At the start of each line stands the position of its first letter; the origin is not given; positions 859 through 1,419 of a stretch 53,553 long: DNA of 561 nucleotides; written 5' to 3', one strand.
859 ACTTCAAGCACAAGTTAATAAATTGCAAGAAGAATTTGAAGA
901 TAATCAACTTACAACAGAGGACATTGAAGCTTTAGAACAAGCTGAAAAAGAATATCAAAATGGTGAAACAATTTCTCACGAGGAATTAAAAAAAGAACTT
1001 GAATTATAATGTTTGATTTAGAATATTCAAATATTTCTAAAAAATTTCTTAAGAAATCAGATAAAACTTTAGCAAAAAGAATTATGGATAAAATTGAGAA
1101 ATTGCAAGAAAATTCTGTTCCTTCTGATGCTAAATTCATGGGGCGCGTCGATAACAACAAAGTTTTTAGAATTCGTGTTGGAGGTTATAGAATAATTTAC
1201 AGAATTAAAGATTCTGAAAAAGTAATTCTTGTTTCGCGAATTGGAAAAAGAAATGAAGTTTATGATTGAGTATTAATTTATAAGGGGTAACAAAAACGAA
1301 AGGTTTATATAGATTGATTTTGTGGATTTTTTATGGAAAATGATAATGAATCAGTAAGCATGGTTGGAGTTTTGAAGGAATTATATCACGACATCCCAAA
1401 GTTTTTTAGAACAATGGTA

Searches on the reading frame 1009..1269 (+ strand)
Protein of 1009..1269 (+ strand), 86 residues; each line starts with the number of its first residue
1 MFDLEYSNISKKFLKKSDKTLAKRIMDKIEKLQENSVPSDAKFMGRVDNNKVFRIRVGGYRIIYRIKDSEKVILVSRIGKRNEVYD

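Call 48: search_protein_families(library=pfam, alignment_id=A1, max_evalue=0.00001)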
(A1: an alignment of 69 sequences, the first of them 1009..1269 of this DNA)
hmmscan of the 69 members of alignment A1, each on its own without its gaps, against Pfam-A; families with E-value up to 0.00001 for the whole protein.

A. member 1, window:1009-1269:+ (86 aa): 2 families
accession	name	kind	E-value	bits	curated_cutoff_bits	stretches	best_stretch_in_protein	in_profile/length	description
PF05016.21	ParE_toxin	-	1.4e-12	48.4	23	1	5-85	2-89/89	ParE toxin of type II toxin-antitoxin system, parDE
PF05973.20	Gp49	-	8.3e-06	26.2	23.9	1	12-81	1-73/90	Phage derived protein Gp49-like (DUF891)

B. families by the number of members that match (of 69 scanned): 83 families (the first 25 are shown)
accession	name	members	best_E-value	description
PF01636.29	APH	3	2.5e-22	Phosphotransferase enzyme family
PF00583.31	Acetyltransf_1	2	4.9e-16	Acetyltransferase (GNAT) family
PF18765.7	Polbeta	2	1e-15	Polymerase beta, Nucleotidyltransferase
PF01978.25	TrmB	2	2.9e-15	Sugar-specific transcriptional regulator TrmB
PF01909.29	NTP_transf_2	2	2.2e-13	Nucleotidyltransferase domain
PF13508.13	Acetyltransf_7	2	2.4e-11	Acetyltransferase (GNAT) domain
PF13673.13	Acetyltransf_10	2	4.8e-09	Acetyltransferase (GNAT) domain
PF00266.25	Aminotran_5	1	1.6e-84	Aminotransferase class-V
PF00152.25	tRNA-synt_2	1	1.2e-68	tRNA synthetases class II (D, K and N)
PF00227.31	Proteasome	1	1e-48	Proteasome subunit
PF01592.21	NifU_N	1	2.2e-44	NifU-like N terminal domain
PF13298.12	LigD_N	1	3.8e-39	DNA Ligase D 3'-phosphoesterase domain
PF00113.28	Enolase_C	1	3.1e-38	Enolase, C-terminal TIM barrel domain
PF03575.23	Peptidase_S51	1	2.4e-35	Peptidase family S51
PF01138.27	RNase_PH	1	7.7e-33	3' exoribonuclease family, domain 1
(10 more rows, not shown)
